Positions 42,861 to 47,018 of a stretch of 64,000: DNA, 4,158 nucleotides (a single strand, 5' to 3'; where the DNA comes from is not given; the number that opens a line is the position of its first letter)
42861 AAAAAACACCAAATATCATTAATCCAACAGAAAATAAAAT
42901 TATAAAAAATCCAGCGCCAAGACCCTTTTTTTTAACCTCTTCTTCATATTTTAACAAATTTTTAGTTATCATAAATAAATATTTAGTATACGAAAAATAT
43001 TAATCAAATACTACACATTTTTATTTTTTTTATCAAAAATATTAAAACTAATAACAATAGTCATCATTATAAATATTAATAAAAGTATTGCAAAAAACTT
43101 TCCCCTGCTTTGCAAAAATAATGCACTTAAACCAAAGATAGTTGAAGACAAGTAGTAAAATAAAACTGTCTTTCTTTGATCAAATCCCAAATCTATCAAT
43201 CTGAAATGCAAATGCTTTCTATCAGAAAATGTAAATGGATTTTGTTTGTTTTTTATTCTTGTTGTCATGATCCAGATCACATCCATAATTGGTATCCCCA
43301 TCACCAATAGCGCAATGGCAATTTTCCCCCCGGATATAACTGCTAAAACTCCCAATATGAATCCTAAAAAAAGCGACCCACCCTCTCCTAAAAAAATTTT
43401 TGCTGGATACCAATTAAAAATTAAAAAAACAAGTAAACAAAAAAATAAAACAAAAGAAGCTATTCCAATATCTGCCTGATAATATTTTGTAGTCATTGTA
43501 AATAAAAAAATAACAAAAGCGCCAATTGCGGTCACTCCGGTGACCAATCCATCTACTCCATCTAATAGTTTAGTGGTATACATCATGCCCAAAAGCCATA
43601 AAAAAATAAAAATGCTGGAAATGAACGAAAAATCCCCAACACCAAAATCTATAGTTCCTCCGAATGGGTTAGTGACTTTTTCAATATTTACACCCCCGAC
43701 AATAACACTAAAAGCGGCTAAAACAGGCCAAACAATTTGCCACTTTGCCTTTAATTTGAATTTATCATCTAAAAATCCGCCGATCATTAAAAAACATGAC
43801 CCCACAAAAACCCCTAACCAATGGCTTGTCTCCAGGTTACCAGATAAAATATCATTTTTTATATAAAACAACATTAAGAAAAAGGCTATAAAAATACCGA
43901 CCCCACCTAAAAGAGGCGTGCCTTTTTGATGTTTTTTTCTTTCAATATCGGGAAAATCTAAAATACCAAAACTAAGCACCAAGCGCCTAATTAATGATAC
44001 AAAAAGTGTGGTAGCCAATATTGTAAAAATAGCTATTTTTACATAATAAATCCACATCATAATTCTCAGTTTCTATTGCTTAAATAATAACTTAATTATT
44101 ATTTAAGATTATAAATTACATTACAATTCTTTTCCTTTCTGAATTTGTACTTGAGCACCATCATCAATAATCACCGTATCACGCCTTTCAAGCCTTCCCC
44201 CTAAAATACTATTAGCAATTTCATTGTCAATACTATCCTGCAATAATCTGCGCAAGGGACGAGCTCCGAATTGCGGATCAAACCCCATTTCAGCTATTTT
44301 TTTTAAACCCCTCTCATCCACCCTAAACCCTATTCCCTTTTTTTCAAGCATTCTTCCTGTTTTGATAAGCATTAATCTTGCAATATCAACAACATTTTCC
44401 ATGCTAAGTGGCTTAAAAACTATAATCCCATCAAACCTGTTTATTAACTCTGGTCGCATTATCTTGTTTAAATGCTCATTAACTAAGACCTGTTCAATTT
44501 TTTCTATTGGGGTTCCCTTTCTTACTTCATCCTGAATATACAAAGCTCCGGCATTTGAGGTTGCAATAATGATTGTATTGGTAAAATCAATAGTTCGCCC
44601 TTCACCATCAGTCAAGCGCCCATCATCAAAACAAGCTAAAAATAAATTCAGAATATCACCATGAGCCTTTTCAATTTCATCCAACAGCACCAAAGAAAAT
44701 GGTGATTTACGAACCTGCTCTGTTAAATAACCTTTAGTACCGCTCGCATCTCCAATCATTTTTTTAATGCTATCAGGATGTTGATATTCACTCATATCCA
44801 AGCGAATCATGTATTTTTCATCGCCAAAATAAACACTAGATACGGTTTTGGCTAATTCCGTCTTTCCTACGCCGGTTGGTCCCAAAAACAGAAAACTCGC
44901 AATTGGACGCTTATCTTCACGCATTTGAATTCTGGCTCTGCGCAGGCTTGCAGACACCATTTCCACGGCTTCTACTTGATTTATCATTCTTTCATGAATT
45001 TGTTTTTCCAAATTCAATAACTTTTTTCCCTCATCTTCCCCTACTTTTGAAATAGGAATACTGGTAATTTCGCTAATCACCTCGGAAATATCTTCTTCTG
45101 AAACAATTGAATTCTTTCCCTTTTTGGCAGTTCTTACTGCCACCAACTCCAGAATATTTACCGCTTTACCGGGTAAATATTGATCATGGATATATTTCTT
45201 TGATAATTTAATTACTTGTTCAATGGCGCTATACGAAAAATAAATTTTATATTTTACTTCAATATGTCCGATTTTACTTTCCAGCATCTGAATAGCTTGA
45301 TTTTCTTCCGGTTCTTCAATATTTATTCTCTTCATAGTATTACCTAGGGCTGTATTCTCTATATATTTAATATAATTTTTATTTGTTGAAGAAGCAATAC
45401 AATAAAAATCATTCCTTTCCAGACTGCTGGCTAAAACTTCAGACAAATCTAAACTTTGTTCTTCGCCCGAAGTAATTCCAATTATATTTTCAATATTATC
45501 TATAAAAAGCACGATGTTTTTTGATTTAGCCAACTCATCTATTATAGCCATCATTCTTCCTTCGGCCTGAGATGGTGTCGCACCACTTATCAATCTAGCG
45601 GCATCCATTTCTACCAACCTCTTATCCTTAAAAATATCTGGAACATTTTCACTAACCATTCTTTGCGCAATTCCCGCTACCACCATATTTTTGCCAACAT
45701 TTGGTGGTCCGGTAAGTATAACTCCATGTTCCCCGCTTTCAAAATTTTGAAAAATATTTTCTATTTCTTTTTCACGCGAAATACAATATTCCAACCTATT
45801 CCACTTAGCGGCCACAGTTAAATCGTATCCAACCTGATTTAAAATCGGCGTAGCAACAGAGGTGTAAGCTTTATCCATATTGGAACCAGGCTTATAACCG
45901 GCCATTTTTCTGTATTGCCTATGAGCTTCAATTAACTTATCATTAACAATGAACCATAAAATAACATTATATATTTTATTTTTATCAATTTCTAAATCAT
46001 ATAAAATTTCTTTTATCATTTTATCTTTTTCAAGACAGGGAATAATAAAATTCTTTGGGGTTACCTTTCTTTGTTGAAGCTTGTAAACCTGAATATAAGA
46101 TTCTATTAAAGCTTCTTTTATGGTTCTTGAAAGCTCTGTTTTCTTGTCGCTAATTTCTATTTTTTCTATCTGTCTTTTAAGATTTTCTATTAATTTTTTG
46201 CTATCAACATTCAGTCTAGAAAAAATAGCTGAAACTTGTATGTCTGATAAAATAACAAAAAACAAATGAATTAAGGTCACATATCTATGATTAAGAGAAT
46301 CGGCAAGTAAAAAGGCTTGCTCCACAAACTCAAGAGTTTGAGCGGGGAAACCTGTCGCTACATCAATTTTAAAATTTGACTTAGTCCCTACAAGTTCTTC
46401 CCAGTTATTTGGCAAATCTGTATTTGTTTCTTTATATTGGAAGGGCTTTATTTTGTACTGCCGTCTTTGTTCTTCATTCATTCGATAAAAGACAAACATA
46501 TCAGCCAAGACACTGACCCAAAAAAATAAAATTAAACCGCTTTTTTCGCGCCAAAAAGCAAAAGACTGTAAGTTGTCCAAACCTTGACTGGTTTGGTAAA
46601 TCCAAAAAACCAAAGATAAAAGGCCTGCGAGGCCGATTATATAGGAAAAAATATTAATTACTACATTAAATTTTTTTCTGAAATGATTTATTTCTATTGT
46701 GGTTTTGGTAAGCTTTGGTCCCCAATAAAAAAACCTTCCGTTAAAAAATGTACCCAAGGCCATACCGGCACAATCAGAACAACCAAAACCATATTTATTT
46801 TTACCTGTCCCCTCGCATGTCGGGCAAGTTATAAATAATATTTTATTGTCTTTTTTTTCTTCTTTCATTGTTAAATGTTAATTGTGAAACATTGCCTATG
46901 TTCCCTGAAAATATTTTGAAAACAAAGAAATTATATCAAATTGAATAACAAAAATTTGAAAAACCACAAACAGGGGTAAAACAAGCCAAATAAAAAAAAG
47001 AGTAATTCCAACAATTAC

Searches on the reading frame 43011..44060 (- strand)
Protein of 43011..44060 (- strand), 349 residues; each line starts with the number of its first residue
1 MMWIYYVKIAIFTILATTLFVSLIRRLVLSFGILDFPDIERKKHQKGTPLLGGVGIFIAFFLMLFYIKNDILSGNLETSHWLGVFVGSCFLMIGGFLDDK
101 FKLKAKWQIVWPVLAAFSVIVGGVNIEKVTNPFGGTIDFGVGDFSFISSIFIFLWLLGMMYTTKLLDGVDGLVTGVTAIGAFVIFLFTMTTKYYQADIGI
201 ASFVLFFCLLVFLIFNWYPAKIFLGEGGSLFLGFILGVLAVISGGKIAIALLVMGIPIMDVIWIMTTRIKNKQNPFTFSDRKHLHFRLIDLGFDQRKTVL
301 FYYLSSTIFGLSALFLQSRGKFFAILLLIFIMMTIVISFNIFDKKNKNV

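Call 81: search_protein_families(library=pfam, proteins=[window:43011-44060:-], max_evalue=0.001)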
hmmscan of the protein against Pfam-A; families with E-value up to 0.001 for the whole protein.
window:43011-44060:- (349 aa): 1 family
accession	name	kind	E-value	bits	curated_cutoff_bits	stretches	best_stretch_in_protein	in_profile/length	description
PF00953.26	Glycos_transf_4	-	2.8e-28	99.4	27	1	81-243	1-159/160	Glycosyl transferase family 4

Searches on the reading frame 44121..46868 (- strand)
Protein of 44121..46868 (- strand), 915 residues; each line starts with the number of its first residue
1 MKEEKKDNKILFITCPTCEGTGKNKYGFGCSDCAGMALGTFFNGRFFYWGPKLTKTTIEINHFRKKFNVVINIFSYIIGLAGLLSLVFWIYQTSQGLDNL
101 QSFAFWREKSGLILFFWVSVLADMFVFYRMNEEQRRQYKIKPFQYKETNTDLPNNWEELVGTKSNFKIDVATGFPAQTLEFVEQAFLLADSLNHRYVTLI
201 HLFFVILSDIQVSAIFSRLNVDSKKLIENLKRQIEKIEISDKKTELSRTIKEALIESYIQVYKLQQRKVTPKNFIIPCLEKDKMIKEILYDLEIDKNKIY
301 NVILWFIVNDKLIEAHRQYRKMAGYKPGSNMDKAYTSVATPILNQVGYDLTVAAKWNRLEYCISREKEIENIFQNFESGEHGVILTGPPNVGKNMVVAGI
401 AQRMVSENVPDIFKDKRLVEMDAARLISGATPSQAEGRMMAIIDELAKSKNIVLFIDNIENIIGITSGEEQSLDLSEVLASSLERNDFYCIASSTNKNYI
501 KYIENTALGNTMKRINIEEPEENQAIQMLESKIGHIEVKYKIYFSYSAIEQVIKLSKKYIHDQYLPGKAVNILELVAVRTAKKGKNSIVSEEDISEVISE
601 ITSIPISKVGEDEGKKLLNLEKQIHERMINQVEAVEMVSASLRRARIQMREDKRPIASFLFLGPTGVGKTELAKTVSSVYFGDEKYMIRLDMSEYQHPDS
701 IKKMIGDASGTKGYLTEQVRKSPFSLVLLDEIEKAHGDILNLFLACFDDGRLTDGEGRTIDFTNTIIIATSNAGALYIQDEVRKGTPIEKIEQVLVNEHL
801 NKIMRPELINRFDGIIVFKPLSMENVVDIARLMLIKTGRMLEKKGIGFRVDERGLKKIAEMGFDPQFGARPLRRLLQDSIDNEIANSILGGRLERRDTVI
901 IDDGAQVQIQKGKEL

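Call 81: search_protein_families(library=pfam, proteins=[window:44121-46868:-], max_evalue=0.001)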
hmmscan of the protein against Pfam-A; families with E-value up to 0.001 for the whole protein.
window:44121-46868:- (915 aa): 13 families
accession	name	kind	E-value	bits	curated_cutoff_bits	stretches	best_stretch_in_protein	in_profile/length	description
PF07724.20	AAA_2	-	4.3e-52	176.9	27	1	654-813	1-164/166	AAA domain (Cdc48 subfamily)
PF10431.15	ClpB_D2-small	-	2.4e-19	69.6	21.9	1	821-901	1-81/81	C-terminal, D2-small domain, of ClpB protein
PF00004.35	AAA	-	1.4e-18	68.1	21.2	2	383-494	1-108/131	ATPase family associated with various cellular activities (AAA)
PF07728.20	AAA_5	-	3.3e-12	47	22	1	659-774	2-124/139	AAA domain (dynein-related subfamily)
PF17871.7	AAA_lid_9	-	2e-10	40.9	22.8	1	522-614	2-94/104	AAA lid domain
PF13173.12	AAA_14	-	1.8e-06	28.4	27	0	660-736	6-75/129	AAA domain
PF13191.12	AAA_16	-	3.4e-05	24.9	32.6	0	363-413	3-73/167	AAA ATPase domain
PF13401.12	AAA_22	-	4.8e-05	24.1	27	0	660-749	9-110/130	AAA domain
PF13238.12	AAA_18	-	6.9e-05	23.7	29.4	0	383-451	1-68/128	AAA domain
PF12775.13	AAA_7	-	0.00025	21.1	25.8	0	658-705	35-82/181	P-loop containing dynein motor region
PF01078.27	Mg_chelatase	-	0.00032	20.6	20.3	0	378-402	20-44/207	Magnesium chelatase, subunit ChlI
PF01695.23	IstB_IS21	-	0.00037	20.5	24.1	0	378-459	90-162/238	IstB-like ATP binding protein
PF05496.18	RuvB_N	-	0.001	19.3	27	0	649-677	26-54/159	Holliday junction DNA helicase RuvB P-loop domain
